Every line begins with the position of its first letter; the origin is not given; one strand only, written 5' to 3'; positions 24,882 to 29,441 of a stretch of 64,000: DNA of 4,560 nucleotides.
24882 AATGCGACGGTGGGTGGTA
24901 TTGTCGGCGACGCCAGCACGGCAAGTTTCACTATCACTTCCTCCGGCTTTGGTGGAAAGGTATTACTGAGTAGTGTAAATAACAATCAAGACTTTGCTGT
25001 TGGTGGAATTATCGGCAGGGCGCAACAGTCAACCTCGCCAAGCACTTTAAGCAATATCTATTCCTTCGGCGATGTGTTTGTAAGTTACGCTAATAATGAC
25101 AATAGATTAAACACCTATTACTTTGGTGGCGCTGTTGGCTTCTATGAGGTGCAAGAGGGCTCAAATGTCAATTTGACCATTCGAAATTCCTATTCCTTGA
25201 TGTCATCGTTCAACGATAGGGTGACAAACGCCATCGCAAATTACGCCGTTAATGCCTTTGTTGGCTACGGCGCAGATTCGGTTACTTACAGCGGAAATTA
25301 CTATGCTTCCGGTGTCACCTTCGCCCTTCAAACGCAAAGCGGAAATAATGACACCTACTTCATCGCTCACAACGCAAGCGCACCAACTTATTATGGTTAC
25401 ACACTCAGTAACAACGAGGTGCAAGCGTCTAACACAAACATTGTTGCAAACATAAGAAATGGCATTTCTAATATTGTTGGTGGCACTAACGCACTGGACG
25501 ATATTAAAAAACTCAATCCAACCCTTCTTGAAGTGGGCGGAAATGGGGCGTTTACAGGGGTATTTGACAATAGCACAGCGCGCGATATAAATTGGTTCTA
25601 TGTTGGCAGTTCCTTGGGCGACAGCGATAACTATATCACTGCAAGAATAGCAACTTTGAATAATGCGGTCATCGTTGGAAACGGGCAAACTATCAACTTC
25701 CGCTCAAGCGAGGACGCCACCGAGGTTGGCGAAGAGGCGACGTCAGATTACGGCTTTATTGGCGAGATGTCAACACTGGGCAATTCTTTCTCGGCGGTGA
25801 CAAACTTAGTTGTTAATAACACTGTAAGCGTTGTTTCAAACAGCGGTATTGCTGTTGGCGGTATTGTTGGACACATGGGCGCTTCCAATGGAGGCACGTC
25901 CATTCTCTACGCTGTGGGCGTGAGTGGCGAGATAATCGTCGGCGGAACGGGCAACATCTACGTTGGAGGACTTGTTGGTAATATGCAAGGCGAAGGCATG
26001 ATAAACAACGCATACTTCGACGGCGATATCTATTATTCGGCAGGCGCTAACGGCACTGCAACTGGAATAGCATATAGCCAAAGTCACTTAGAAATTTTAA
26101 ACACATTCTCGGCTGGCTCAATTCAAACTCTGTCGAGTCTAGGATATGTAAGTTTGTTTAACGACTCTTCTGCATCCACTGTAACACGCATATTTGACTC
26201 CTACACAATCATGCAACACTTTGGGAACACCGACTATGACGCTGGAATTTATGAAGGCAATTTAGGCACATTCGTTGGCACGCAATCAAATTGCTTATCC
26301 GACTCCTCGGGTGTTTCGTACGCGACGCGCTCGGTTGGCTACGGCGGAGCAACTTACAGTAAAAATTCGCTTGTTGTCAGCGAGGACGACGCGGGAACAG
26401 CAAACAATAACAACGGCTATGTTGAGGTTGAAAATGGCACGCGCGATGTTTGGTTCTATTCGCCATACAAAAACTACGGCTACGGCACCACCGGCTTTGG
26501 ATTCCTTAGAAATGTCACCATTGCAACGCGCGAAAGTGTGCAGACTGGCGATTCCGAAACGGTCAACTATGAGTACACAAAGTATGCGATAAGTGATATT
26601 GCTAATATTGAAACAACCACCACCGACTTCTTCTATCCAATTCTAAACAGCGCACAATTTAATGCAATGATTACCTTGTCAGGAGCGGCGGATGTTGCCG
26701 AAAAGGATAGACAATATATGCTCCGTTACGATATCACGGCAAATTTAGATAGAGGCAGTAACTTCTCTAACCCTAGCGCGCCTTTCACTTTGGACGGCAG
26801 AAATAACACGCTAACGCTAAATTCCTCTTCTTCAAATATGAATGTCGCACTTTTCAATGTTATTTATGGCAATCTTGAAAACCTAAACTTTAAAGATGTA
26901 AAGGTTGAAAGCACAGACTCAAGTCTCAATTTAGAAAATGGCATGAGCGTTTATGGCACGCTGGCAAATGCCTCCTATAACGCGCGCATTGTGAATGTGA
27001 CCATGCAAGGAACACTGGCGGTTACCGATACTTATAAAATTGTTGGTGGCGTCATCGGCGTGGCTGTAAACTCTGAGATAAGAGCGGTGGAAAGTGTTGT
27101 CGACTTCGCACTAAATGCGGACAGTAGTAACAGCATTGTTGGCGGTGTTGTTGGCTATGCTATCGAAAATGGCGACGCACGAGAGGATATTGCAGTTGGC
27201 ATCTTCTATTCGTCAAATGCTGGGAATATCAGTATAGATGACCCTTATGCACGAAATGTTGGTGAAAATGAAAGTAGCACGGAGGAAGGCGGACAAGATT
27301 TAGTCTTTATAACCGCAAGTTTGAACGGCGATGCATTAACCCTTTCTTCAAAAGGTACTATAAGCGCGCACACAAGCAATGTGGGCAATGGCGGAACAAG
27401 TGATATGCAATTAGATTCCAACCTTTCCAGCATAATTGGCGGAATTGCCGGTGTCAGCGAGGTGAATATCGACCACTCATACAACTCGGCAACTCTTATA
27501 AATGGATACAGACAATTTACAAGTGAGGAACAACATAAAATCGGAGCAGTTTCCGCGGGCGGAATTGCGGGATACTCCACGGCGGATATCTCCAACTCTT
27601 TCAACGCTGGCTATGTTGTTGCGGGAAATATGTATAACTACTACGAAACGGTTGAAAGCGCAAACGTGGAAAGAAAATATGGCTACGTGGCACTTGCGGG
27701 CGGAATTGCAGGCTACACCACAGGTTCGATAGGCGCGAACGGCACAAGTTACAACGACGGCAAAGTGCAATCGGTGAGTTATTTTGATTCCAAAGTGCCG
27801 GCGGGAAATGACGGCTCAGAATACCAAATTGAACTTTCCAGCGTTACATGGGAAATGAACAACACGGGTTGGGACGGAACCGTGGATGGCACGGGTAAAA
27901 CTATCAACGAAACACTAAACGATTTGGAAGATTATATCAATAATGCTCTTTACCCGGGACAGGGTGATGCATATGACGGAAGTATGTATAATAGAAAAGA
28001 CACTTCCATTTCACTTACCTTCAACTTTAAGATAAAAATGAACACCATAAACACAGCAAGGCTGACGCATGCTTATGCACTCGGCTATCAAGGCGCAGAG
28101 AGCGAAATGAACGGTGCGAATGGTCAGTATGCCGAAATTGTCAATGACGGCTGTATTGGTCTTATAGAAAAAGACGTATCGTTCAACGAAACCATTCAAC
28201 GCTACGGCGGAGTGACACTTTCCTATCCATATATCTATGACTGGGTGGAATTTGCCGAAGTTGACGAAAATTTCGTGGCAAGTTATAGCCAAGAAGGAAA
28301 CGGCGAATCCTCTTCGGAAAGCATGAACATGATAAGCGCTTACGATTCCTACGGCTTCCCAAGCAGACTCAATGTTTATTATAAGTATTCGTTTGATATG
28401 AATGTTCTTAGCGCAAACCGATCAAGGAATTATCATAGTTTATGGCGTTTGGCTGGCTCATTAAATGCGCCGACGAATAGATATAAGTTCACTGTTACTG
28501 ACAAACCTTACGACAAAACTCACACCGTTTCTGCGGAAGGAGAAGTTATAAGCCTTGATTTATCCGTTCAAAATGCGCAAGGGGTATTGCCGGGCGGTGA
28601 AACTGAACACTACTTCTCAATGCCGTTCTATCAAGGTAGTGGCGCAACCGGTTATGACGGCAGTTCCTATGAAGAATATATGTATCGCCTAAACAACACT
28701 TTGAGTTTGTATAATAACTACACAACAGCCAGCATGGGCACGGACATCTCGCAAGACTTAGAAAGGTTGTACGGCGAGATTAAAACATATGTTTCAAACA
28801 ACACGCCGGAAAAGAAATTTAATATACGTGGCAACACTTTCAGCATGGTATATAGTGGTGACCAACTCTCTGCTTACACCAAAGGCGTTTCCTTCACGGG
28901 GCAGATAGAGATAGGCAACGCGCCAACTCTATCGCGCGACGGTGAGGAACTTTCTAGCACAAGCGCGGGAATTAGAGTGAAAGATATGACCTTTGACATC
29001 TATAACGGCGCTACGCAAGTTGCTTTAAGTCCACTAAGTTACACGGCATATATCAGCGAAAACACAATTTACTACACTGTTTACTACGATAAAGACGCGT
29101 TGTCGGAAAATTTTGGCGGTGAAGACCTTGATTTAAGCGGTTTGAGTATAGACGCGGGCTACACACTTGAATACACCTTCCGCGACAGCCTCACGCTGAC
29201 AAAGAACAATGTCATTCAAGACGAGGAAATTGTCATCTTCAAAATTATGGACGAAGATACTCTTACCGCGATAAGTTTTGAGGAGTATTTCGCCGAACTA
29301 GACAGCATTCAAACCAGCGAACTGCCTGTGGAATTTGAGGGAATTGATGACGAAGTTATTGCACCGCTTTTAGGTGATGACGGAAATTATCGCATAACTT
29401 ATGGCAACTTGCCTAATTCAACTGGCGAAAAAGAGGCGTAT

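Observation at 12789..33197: Uninterrupted 20.4-kb gene for a 6,802-residue lipid-anchored surface protein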

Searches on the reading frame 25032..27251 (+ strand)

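Call 8: search_protein_families(library=pfam, proteins=[window:25032-27251:+], max_evalue=5)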
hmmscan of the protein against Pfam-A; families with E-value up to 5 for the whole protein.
window:25032-27251:+ (740 aa): 1 family
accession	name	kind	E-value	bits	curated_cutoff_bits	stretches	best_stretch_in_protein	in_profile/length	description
PF07581.17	Glug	-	0.0031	18.3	20.5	1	307-333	1-27/28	The GLUG motif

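Call 70: search_protein_families(library=phrogs, proteins=[window:25032-27251:+], max_evalue=0.01)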
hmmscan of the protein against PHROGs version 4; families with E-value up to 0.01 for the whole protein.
window:25032-27251:+ (740 aa): 0 families

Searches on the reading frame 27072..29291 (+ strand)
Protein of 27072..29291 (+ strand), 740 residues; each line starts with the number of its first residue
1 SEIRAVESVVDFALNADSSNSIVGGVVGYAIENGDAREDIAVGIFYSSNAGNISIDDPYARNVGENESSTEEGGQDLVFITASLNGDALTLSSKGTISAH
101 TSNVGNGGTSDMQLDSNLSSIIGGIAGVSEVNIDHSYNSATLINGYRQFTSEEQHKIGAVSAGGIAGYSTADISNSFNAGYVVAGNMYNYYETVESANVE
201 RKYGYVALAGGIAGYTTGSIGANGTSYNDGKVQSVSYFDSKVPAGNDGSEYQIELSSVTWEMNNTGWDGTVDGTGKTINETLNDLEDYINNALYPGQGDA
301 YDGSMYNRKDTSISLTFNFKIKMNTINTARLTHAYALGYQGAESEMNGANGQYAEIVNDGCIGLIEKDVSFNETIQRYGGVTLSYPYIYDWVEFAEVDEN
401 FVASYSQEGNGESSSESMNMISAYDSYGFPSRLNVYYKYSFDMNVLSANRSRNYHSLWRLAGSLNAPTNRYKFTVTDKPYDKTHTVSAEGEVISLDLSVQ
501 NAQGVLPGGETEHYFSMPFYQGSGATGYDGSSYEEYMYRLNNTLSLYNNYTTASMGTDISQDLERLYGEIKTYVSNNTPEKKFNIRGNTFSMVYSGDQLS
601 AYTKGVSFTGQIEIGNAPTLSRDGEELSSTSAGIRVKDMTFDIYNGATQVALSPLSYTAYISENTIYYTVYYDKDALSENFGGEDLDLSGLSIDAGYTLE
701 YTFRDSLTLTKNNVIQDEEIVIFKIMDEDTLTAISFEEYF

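Call 8: search_protein_families(library=pfam, proteins=[window:27072-29291:+], max_evalue=5)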
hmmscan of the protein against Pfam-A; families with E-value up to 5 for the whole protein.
window:27072-29291:+ (740 aa): 2 families
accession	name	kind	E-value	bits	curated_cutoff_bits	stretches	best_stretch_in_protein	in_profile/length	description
PF11774.14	Lsr2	-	0.14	12.2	29.6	0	477-503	15-41/58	Lsr2 dimerization domain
PF07581.17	Glug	-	2.6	9.1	20.5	1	158-180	1-25/28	The GLUG motif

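Call 70: search_protein_families(library=phrogs, proteins=[window:27072-29291:+], max_evalue=0.01)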
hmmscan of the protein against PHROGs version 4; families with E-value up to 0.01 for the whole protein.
window:27072-29291:+ (740 aa): 0 families
